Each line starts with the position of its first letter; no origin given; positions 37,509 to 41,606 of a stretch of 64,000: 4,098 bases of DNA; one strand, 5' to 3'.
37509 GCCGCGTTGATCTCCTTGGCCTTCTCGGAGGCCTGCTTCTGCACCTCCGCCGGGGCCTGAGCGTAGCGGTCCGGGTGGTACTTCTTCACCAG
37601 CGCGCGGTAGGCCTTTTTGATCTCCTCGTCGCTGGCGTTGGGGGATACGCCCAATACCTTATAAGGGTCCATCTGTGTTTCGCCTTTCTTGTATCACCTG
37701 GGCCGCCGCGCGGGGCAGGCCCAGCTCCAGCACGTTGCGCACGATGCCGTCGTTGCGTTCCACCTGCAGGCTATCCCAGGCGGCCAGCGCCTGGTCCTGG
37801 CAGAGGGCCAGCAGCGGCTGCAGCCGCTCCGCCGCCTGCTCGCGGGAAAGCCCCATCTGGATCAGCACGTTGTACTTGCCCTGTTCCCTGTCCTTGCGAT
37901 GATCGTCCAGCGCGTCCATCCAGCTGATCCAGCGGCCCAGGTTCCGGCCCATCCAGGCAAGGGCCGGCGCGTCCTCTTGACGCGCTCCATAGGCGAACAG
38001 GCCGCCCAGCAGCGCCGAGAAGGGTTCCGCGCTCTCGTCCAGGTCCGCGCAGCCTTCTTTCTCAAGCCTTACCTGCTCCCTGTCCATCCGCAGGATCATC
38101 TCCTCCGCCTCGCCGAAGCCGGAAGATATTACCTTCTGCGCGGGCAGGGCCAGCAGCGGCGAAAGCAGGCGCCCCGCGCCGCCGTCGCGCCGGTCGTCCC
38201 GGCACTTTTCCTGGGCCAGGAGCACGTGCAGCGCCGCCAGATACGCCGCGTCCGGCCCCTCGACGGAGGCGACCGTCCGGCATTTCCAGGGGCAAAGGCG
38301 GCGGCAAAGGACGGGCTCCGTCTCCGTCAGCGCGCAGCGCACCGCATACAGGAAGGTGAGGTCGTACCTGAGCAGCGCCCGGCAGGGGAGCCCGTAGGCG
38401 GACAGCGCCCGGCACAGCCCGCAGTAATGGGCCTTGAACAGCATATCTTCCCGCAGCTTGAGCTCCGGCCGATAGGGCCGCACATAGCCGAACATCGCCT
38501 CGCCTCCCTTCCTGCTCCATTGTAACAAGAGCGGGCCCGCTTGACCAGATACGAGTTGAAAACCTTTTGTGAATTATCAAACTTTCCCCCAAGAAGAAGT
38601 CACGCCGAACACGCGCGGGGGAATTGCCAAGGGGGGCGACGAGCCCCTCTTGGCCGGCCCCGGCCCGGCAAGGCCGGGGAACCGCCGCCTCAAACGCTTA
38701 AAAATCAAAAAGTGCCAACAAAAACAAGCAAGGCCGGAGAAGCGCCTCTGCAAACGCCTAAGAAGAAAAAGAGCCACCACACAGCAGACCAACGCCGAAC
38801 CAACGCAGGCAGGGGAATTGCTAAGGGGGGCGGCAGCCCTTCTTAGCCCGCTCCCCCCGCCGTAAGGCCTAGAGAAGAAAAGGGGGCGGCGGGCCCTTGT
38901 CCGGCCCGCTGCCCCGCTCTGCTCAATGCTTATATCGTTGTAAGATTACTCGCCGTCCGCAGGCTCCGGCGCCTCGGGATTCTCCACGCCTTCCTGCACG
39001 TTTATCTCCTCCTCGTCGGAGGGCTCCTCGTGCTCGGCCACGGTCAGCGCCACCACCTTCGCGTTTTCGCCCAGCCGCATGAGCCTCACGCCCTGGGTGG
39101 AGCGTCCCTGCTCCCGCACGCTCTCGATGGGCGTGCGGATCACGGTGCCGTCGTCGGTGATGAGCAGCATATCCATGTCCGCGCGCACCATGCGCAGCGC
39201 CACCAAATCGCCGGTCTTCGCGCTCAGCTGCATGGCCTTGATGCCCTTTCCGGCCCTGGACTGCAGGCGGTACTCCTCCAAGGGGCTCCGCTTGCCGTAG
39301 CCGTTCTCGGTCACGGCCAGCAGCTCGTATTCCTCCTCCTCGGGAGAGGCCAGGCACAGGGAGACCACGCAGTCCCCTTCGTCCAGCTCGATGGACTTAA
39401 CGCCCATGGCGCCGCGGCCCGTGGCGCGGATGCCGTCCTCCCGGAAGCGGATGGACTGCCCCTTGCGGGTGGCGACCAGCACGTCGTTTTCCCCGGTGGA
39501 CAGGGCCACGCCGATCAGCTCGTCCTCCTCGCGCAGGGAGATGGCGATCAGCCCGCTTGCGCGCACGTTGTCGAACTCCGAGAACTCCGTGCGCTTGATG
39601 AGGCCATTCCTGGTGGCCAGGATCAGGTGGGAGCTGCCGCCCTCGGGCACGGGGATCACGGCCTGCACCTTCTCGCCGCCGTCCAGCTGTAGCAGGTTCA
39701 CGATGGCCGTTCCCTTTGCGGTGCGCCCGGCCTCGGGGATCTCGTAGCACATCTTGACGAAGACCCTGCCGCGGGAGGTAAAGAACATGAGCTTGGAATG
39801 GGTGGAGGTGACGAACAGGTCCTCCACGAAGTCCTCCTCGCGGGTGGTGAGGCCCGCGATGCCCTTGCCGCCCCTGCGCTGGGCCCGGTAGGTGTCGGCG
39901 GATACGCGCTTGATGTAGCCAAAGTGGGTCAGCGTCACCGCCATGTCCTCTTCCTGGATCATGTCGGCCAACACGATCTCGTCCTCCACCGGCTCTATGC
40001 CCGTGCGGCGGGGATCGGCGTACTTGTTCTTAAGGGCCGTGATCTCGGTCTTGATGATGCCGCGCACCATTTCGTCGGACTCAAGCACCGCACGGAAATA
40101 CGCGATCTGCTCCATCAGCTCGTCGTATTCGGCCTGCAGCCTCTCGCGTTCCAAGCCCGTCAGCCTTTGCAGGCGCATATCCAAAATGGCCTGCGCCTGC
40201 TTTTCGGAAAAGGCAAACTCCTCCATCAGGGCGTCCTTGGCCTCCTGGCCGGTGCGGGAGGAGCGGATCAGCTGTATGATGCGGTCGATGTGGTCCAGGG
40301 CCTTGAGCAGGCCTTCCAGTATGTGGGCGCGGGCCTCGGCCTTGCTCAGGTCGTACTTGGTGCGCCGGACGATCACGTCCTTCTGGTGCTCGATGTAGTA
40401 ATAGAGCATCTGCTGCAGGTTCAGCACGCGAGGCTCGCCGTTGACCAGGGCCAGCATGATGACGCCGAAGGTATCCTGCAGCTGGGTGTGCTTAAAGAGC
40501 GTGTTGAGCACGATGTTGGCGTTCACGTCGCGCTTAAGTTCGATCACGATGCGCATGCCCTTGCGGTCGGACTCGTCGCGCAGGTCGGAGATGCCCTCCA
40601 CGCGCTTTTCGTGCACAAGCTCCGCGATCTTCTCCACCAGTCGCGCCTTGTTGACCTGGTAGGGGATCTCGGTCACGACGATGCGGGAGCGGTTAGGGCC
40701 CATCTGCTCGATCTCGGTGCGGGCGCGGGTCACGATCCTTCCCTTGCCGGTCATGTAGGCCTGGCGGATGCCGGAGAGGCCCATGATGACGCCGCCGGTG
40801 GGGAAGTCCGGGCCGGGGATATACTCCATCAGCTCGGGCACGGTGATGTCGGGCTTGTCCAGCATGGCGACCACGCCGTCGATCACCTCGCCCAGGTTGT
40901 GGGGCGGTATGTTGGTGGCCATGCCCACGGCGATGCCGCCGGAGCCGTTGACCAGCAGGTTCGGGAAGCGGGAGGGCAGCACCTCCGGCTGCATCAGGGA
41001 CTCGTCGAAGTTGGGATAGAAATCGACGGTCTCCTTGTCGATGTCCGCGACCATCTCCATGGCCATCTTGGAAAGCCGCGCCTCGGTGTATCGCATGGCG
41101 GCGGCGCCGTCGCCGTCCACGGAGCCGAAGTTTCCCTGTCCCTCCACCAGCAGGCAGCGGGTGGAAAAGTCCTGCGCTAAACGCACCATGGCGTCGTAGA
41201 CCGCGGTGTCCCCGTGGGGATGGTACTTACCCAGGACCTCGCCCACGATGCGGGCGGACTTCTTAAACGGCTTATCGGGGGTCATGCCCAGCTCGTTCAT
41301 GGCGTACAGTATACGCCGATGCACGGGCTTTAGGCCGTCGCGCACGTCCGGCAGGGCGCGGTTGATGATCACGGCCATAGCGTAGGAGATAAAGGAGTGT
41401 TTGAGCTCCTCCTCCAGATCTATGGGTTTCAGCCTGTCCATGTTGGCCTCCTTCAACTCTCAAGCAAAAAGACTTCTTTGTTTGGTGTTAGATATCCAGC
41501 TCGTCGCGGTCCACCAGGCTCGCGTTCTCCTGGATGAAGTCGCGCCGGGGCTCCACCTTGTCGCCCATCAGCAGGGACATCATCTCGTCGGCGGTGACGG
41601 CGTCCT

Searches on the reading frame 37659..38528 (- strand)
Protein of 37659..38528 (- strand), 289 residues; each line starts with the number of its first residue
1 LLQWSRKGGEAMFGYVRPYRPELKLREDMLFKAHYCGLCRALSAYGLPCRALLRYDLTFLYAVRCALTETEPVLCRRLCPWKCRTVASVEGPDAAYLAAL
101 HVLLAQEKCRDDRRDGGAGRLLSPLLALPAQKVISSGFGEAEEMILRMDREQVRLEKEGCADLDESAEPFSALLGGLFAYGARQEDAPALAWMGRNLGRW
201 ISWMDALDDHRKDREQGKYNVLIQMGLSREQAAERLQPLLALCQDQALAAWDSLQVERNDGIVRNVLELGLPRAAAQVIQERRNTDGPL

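Call 8: search_protein_families(library=pfam, proteins=[window:37659-38528:-])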
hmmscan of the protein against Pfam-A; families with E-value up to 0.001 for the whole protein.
window:37659-38528:- (289 aa): 1 family
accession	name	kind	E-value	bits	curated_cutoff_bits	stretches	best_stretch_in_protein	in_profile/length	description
PF18937.5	DUF5685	-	1.9e-55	188.6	26.7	1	12-273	1-268/272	Family of unknown function (DUF5685)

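Call 59: find_homologous_proteins(query=window:37659-38528:-, max_evalue=1e-30)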
Query window:37659-38528:- (289 aa): 8 proteins with E <= 1e-30 among 7767 candidates.
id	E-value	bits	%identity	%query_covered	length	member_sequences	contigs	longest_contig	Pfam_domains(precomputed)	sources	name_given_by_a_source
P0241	3.4e-183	626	100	96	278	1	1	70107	PF18937.6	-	-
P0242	7.4e-101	356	62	96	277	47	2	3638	PF18937.6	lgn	-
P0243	1.4e-96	342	59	96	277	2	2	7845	PF18937.6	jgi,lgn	-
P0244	1.4e-34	138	36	94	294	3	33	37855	PF18937.6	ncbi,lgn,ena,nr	ncbi:MAG: hypothetical protein GX187_09570 [Clostridiaceae bacterium]|nr:hypothetical protein [Clost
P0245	5.1e-34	136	36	93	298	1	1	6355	PF18937.6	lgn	-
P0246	3.9e-33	133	33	95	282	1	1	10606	PF18937.6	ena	-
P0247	7.4e-33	132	38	90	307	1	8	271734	PF18937.6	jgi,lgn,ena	-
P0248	3.8e-32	130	36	93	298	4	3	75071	PF18937.6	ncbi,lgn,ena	-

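Call 60: find_encoding_contigs(protein=P0243, flank=10000, max_places=3)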
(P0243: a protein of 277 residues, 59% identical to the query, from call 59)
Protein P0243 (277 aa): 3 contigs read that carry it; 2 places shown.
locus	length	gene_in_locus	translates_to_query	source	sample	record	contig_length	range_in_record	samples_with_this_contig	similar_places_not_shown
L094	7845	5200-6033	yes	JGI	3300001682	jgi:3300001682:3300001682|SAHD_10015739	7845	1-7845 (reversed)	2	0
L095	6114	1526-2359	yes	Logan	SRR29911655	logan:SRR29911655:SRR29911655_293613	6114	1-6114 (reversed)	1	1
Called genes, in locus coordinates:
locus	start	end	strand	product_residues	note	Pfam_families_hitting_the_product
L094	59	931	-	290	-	PF02195:ParB_N, PF17762:HTH_ParB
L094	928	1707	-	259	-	PF00142:Fer4_NifH (weak), PF01656:CbiA, PF02374:ArsA_ATPase (weak), PF06564:CBP_BcsQ, PF09140:MipZ (weak), PF10609:ParA, PF13614:AAA_31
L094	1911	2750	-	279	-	PF02195:ParB_N, PF17762:HTH_ParB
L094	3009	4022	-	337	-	PF00579:tRNA-synt_1b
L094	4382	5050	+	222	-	PF00834:Ribul_P_3_epim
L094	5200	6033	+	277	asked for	PF18937:DUF5685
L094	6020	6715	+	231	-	-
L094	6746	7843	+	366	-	?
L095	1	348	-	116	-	?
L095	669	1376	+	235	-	PF00834:Ribul_P_3_epim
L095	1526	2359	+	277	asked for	PF18937:DUF5685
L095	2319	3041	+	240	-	-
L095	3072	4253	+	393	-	PF01411:tRNA-synt_2c (weak)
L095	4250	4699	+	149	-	-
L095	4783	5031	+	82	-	PF12637:TSCPD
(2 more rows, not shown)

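Call 61: find_encoding_contigs(protein=P0242, flank=10000, max_places=3)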
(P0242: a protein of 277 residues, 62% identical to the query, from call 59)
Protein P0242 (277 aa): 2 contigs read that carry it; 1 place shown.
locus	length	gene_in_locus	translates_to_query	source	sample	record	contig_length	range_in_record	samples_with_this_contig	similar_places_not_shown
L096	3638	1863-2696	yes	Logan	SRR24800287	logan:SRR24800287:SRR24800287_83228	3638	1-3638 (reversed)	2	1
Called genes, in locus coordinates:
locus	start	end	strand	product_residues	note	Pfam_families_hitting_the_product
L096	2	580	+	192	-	?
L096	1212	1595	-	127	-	PF03965:Penicillinase_R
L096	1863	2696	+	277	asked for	PF18937:DUF5685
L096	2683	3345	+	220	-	PF00226:DnaJ, PF13432:TPR_16 (weak), PF07719:TPR_2 (weak)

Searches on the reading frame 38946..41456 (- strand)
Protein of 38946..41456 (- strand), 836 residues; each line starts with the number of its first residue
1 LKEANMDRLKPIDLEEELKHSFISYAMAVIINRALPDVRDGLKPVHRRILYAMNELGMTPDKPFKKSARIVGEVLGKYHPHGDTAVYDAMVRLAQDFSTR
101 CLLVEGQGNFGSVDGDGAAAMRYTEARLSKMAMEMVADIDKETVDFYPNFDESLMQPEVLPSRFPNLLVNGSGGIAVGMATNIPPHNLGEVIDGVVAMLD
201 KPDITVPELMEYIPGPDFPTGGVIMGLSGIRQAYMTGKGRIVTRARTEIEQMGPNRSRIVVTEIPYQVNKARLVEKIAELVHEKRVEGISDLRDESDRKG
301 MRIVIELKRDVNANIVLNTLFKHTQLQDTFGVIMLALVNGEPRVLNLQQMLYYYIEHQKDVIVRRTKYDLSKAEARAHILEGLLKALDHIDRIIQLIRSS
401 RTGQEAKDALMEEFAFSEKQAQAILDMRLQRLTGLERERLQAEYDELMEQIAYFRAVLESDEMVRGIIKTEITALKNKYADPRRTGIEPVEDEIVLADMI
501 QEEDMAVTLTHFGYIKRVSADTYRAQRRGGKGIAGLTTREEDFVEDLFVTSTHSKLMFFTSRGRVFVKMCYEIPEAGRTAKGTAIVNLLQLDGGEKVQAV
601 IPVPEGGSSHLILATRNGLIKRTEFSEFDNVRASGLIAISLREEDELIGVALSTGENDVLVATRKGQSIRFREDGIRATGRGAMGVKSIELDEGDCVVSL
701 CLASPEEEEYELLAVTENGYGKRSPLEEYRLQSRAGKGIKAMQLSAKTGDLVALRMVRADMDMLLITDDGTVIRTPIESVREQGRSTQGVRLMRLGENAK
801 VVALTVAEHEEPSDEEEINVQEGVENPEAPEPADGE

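Call 8: search_protein_families(library=pfam, proteins=[window:38946-41456:-])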
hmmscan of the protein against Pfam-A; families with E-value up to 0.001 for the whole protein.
window:38946-41456:- (836 aa): 2 families
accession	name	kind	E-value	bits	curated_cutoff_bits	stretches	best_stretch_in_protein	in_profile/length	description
PF00521.26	DNA_topoisoIV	-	5.3e-172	573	31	1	33-472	1-431/432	DNA gyrase/topoisomerase IV, subunit A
PF03989.18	DNA_gyraseA_C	-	1.5e-75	248.8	27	6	763-806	3-46/48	DNA gyrase C-terminal domain, beta-propeller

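Call 40: find_homologous_proteins(query=window:38946-41456:-, max_evalue=1e-100)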
Query window:38946-41456:- (836 aa): 8000 proteins with E <= 1e-100 among 8000 candidates; the best 120 are listed.
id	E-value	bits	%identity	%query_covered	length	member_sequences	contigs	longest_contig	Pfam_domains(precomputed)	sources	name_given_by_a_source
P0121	0.0e+0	1824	100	99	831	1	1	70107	PF00521.27,PF03989.19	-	-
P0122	0.0e+0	1494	83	98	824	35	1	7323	PF00521.27,PF03989.19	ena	-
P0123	0.0e+0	1493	83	98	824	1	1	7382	PF00521.27,PF03989.19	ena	-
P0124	0.0e+0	1488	83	98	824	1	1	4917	PF00521.27,PF03989.19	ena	-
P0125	0.0e+0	1456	81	99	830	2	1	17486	PF00521.27,PF03989.19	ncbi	-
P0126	0.0e+0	1381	77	90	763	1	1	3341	PF00521.27,PF03989.19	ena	-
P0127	0.0e+0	1370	76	96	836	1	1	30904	PF00521.27,PF03989.19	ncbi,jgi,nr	ncbi:MAG: DNA gyrase subunit A [Christensenellaceae bacterium]|jgi:DNA gyrase subunit A|nr:DNA gyras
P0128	0.0e+0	1340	74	98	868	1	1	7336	PF00521.27,PF03989.19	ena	-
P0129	0.0e+0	1340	73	98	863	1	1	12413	PF00521.27,PF03989.19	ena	-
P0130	0.0e+0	1339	73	98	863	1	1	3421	PF00521.27,PF03989.19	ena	-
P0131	0.0e+0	1336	73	99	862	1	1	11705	PF00521.27,PF03989.19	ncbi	-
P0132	0.0e+0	1334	74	97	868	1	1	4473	PF00521.27,PF03989.19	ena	-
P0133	0.0e+0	1334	75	97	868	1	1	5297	PF00521.27,PF03989.19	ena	-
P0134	0.0e+0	1334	75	96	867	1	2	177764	PF00521.27,PF03989.19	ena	-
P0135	0.0e+0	1334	75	96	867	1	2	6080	PF00521.27,PF03989.19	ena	-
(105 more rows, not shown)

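Call 44: find_encoding_contigs(protein=P0134, flank=10000, max_places=2)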
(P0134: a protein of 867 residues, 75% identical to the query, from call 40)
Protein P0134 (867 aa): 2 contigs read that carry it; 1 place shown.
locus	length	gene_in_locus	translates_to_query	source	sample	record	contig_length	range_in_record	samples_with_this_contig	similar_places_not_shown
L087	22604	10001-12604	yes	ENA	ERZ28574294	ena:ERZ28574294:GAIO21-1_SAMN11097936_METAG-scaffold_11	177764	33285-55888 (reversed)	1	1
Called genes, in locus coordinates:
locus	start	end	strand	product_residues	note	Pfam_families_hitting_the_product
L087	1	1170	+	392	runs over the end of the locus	PF00266:Aminotran_5, PF01212:Beta_elim_lyase, PF01041:DegT_DnrJ_EryC1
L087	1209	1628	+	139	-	PF01592:NifU_N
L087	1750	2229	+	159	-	PF05239:PRC (weak)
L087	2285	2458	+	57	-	-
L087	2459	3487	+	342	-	PF01594:AI-2E_transport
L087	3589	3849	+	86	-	PF06135:IreB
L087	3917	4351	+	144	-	PF03652:RuvX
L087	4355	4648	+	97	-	PF06949:DUF1292 (weak)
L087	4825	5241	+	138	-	-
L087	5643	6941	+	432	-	PF01120:Alpha_L_fucos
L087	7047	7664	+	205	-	PF00293:NUDIX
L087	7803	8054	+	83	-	PF04025:RemA-like (weak)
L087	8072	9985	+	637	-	PF02518:HATPase_c, PF00204:DNA_gyraseB, PF01751:Toprim, PF00986:DNA_gyraseB_C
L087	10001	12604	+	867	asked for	PF00521:DNA_topoisoIV, PF03989:DNA_gyraseA_C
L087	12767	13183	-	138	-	PF11969:DcpS_C, PF01230:HIT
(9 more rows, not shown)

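Call 45: find_encoding_contigs(protein=P0127, flank=10000, max_places=2)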
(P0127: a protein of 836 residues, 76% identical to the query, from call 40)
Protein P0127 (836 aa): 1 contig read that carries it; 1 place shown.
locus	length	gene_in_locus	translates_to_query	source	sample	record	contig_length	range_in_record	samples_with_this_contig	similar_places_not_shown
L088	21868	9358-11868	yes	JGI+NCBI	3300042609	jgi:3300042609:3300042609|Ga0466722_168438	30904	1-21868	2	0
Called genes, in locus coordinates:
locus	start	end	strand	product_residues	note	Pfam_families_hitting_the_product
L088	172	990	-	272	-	PF14804:Jag_N, PF13083:KH_KhpA-B, PF01424:R3H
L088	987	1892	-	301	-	PF02096:60KD_IMP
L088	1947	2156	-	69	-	PF01809:YidD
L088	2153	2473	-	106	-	PF00825:Ribonuclease_P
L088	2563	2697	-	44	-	PF00468:Ribosomal_L34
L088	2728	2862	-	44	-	-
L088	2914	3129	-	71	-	-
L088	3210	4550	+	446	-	PF11638:DnaA_N, PF01695:IstB_IS21 (weak), PF00308:Bac_DnaA, PF00004:AAA (weak), PF08299:Bac_DnaA_C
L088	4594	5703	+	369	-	PF00712:DNA_pol3_beta, PF02767:DNA_pol3_beta_2, PF02768:DNA_pol3_beta_3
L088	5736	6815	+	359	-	PF02463:SMC_N, PF13476:AAA_23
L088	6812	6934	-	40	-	-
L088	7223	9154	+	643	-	PF02518:HATPase_c, PF00204:DNA_gyraseB, PF01751:Toprim, PF00986:DNA_gyraseB_C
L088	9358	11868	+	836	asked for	PF00521:DNA_topoisoIV, PF03989:DNA_gyraseA_C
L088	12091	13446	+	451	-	PF10396:TrmE_N, PF12631:MnmE_helical, PF01926:MMR_HSR1, PF02421:FeoB_N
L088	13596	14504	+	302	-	PF01471:PG_binding_1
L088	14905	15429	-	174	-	PF01863:YgjP-like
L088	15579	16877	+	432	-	PF04055:Radical_SAM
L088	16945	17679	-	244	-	-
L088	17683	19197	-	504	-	PF01336:tRNA_anti-codon, PF00152:tRNA-synt_2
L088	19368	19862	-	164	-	PF03449:GreA_GreB_N, PF01272:GreA_GreB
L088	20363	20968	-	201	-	PF02421:FeoB_N, PF03193:RsgA_GTPase (faint), PF01926:MMR_HSR1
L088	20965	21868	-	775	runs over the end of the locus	PF02190:LON_substr_bdg, PF13191:AAA_16 (faint), PF00004:AAA, PF07728:AAA_5 (weak), PF22667:Lon_lid, PF05362:Lon_C, PF13541:ChlI (weak)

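Call 46: find_encoding_contigs(protein=P0122, flank=10000, max_places=2)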
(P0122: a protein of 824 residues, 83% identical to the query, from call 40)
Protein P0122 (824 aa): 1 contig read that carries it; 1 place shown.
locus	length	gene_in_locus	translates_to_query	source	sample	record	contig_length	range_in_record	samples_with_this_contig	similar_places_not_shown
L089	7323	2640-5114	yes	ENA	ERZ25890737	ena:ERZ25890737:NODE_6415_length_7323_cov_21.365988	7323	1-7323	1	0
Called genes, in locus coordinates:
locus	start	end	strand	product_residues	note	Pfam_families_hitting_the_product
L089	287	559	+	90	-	PF04025:RemA-like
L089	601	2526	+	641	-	PF02518:HATPase_c, PF00204:DNA_gyraseB, PF01751:Toprim, PF00986:DNA_gyraseB_C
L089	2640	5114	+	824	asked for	PF00521:DNA_topoisoIV, PF03989:DNA_gyraseA_C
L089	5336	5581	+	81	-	PF01381:HTH_3 (weak)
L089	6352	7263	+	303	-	-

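Call 58: find_encoding_contigs(protein=P0121, flank=10000, max_places=3)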
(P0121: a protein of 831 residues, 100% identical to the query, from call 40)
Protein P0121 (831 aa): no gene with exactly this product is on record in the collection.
